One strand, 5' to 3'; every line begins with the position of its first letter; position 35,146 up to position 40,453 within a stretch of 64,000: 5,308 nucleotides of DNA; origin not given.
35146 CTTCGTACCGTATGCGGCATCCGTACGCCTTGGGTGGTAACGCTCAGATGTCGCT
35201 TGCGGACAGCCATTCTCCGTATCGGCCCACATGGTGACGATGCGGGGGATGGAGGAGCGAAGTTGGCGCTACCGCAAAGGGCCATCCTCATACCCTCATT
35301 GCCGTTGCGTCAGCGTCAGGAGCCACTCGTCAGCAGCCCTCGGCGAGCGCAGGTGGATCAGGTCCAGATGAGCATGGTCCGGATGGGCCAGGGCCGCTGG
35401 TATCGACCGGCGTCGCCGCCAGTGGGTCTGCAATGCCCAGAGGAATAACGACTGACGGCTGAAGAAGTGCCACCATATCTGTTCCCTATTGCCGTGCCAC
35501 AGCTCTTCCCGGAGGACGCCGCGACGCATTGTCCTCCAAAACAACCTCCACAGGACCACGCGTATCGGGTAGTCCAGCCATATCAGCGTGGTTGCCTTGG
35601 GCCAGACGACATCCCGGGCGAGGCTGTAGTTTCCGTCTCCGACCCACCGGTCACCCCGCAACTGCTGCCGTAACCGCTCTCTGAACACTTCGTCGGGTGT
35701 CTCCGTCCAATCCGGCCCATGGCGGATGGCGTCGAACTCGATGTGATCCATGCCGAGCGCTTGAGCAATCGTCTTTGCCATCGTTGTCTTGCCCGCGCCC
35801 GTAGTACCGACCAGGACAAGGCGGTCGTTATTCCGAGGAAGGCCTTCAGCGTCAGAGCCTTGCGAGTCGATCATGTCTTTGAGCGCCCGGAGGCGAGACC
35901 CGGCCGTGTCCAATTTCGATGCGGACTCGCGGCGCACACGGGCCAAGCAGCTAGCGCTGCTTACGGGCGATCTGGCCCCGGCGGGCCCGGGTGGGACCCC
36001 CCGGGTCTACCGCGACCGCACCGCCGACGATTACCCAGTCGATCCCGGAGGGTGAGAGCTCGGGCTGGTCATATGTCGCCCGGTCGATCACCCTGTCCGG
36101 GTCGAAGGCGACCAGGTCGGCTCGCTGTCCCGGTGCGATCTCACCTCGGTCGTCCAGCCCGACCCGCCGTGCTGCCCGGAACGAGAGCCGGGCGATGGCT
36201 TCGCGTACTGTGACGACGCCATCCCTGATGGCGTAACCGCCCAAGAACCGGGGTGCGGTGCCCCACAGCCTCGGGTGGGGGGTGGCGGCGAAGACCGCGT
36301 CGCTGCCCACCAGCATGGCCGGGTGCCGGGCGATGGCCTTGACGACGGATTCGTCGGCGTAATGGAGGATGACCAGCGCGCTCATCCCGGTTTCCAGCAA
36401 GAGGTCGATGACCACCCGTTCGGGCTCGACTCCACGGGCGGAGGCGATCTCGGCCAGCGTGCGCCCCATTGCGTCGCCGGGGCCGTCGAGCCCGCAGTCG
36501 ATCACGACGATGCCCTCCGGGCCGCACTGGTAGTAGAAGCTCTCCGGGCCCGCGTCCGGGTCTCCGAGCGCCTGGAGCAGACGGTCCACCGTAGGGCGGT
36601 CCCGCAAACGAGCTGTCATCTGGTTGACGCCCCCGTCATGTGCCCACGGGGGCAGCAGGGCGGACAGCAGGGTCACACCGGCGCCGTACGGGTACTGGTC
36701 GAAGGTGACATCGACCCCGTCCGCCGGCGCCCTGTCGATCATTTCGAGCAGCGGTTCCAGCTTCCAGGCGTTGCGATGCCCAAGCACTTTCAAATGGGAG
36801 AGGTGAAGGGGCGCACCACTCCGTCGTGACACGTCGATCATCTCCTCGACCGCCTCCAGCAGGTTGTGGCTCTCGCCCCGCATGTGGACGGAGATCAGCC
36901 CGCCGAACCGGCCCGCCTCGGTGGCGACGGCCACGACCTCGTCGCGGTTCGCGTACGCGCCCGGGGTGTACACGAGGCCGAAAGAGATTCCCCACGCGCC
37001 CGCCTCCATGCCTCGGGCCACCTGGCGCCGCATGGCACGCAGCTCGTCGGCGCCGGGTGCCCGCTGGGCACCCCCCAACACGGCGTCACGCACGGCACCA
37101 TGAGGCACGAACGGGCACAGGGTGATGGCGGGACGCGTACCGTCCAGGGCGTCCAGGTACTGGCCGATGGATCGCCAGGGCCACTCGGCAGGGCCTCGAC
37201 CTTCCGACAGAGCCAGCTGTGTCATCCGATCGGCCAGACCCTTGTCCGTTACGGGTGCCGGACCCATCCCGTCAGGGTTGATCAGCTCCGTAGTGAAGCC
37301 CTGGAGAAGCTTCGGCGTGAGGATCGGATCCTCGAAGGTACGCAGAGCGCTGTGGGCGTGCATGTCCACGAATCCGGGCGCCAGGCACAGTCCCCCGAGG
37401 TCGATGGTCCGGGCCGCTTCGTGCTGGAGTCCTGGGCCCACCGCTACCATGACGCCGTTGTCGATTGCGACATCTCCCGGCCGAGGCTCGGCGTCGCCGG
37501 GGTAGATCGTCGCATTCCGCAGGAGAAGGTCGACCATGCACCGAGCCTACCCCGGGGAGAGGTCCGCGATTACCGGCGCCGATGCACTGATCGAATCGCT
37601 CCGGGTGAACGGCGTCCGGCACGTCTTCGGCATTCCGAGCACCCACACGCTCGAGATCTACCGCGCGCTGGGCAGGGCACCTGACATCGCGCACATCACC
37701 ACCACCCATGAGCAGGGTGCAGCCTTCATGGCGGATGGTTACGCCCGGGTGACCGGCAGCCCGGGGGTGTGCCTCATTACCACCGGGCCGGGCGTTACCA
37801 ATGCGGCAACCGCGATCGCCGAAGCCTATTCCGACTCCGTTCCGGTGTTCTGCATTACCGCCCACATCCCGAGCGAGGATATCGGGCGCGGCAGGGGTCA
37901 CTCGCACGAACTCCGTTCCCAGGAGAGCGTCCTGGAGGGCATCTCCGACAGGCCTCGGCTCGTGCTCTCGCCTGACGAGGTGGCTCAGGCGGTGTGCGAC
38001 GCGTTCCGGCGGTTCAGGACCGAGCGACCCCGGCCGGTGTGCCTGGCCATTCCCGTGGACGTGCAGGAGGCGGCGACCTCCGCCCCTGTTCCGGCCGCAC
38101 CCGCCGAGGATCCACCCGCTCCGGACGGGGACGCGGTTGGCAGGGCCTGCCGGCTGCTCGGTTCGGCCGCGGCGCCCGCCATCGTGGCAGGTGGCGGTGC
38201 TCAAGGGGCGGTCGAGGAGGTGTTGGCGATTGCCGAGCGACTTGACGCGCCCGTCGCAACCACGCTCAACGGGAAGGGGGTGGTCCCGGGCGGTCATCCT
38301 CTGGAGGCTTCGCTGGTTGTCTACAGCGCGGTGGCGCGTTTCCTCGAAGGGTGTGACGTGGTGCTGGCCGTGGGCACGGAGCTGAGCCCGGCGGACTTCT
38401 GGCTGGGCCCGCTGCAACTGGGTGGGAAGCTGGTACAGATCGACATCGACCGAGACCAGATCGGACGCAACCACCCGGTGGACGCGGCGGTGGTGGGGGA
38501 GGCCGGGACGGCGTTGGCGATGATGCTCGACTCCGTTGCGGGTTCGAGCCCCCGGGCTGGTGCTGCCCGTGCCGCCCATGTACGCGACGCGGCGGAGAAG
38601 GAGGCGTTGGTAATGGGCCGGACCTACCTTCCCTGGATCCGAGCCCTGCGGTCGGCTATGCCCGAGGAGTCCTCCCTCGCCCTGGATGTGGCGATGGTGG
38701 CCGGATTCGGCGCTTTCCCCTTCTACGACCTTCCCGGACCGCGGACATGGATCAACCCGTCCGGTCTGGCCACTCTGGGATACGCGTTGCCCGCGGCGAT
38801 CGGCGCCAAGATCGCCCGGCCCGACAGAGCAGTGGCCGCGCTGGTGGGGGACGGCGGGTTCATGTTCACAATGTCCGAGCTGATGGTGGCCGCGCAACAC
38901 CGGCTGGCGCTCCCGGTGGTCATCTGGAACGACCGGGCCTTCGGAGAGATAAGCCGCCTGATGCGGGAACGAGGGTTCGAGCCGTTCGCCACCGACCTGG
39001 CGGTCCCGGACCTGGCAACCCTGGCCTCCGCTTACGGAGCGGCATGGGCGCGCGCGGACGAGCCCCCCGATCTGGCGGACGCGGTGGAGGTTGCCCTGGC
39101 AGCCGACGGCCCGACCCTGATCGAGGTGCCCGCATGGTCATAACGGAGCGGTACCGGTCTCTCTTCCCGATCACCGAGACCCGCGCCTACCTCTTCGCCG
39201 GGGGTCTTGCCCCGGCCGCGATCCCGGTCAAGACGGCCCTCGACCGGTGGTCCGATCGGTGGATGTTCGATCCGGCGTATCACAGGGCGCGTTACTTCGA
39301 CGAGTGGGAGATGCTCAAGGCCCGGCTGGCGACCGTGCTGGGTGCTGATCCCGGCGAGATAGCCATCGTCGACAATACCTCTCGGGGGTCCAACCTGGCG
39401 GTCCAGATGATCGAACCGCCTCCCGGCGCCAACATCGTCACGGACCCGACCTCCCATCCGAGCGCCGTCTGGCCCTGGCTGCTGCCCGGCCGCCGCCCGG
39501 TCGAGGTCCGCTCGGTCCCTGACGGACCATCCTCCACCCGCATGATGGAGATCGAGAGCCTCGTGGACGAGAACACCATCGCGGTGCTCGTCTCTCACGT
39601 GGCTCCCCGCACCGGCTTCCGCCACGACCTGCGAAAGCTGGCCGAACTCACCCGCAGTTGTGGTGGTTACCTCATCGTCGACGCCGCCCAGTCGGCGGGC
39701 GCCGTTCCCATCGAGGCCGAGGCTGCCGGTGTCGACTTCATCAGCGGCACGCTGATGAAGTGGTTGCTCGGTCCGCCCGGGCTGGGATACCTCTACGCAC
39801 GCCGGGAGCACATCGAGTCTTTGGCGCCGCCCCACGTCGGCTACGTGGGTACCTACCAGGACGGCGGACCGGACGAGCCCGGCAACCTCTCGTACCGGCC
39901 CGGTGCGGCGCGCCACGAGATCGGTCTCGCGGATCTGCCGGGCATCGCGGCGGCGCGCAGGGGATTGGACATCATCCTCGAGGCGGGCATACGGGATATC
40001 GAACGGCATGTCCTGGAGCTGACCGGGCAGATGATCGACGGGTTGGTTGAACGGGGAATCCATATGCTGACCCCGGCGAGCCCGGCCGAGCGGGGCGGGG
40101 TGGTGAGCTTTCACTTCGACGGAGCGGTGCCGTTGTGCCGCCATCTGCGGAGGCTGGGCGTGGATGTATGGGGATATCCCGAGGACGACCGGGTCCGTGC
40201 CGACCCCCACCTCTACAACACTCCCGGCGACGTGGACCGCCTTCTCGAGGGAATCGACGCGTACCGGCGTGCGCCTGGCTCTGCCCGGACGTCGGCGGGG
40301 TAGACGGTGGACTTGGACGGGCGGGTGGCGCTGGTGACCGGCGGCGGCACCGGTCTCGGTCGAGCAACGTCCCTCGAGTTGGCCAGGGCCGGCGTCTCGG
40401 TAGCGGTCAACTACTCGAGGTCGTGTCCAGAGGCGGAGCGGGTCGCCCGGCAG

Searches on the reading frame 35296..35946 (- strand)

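Call 10: search_protein_families(library=pfam, proteins=[window:35296-35946:-])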
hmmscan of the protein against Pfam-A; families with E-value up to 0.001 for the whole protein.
window:35296-35946:- (216 aa): 4 families
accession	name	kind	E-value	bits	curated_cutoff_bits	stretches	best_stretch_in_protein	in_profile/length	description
PF13671.12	AAA_33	-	2.4e-05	25.1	27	1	44-75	3-34/143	AAA domain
PF01202.28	SKI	-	8e-05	23.3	22.1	0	50-74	2-26/159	Shikimate kinase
PF00004.35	AAA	-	9e-05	23.4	21.2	1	44-89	2-47/131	ATPase family associated with various cellular activities (AAA)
PF02367.23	TsaE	-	0.00012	22.5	26.6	1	37-67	18-48/128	Threonylcarbamoyl adenosine biosynthesis protein TsaE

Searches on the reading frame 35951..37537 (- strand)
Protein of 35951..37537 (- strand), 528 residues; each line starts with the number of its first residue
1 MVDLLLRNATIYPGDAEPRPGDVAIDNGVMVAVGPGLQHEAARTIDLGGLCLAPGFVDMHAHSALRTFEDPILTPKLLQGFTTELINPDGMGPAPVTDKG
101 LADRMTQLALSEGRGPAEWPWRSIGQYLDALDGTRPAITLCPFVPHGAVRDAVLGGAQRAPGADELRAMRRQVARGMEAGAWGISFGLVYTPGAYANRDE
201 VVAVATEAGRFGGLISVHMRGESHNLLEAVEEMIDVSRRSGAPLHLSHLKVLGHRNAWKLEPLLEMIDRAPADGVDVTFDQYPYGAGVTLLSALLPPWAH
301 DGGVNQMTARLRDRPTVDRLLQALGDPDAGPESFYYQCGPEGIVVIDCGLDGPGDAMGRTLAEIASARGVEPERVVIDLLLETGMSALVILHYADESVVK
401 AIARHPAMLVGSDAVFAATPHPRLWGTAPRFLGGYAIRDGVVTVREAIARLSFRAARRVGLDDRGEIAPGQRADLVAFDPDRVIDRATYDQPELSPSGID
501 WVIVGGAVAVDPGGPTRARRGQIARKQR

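Call 7: search_protein_families(library=pfam, proteins=[window:35951-37537:-])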
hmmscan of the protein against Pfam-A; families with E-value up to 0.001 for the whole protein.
window:35951-37537:- (528 aa): 2 families
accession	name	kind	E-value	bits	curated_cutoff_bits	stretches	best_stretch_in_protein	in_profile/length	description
PF07969.17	Amidohydro_3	-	2.2e-33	116.9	29.7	1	43-509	1-471/472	Amidohydrolase family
PF01979.26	Amidohydro_1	-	1e-09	38.5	25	1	439-488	278-323/345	Amidohydrolase family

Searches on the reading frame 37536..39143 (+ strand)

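Call 7: search_protein_families(library=pfam, proteins=[window:37536-39143:+])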
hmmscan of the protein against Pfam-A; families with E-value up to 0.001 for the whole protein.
window:37536-39143:+ (535 aa): 3 families
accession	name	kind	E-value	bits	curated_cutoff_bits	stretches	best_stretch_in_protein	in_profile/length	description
PF02776.23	TPP_enzyme_N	-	7.4e-40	135.9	26.8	1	13-125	2-113/119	Thiamine pyrophosphate enzyme, N-terminal TPP binding domain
PF02775.26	TPP_enzyme_C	-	7.5e-35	120.4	21.9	1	395-531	11-151/151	Thiamine pyrophosphate enzyme, C-terminal TPP binding domain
PF00205.28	TPP_enzyme_M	-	2.5e-30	105.4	30.4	1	203-328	3-135/137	Thiamine pyrophosphate enzyme, central domain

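Call 70: search_protein_families(library=ncbifam, proteins=[window:37536-39143:+], max_evalue=1e-60)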
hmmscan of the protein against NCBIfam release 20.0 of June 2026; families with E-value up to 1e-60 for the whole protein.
window:37536-39143:+ (535 aa): 28 families (the best 25 are shown)
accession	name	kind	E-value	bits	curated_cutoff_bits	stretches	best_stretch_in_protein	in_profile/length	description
NF005712.0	PRK07524.1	subfamily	8.2e-148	493.2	500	1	12-531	3-527/536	5-guanidino-2-oxopentanoate decarboxylase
NF006122.0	PRK08266.1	subfamily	1.2e-127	426.7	571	1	11-532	3-523/543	hypothetical protein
NF005470.0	PRK07064.1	equivalog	1.5e-92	311.4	495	1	11-531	4-527/552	thiamine pyrophosphate-binding protein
NF006187.0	PRK08322.1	equivalog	2e-91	307.1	509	1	13-532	3-527/548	acetolactate synthase large subunit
TIGR00118.1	acolac_lg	equivalog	6.7e-87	292.2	538.35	1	13-531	2-532/557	biosynthetic-type acetolactate synthase large subunit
NF004919.0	PRK06276.1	equivalog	6.8e-84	282.2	866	1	13-531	2-536/582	acetolactate synthase large subunit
NF004710.0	PRK06048.1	equivalog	6.3e-81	272.5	976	1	10-531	6-535/561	acetolactate synthase large subunit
NF006052.0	PRK08199.1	subfamily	2.7e-80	270.2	539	1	10-531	6-535/559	thiamine pyrophosphate protein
NF006016.1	PRK08155.1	equivalog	2.2e-78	264.1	870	1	12-531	3-530/554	acetolactate synthase large subunit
NF005651.0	PRK07418.1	subfamily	4.3e-76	256.4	942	1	9-531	16-557/617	acetolactate synthase large subunit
NF005860.0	PRK07789.1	equivalog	1.4e-74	251.5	881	1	9-530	31-575/615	acetolactate synthase large subunit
NF006524.0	PRK08978.1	equivalog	1e-71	241.9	738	1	13-531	2-522/548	acetolactate synthase 2 catalytic subunit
NF006581.0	PRK09107.1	equivalog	7.6e-71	239.2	974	1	9-530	8-550/595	acetolactate synthase 3 large subunit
NF005713.0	PRK07525.1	subfamily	7.6e-71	239.2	620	0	11-351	5-351/592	sulfoacetaldehyde acetyltransferase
TIGR03457.1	sulphoacet_xsc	equivalog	1.7e-70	238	676.4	0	12-351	2-346/579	sulfoacetaldehyde acetyltransferase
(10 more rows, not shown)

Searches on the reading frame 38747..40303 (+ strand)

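Call 10: search_protein_families(library=pfam, proteins=[window:38747-40303:+])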
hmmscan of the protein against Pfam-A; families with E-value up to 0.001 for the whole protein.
window:38747-40303:+ (518 aa): 3 families
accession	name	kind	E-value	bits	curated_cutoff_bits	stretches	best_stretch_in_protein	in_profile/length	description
PF00266.25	Aminotran_5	-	2.3e-29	103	21.5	1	185-460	43-319/371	Aminotransferase class-V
PF22580.2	KYNU_C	-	1.9e-05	25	27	1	421-500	4-87/90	Kynureninase C-terminal domain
PF01041.23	DegT_DnrJ_EryC1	-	0.00013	21.7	19.8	1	207-319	44-152/360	DegT/DnrJ/EryC1/StrS aminotransferase family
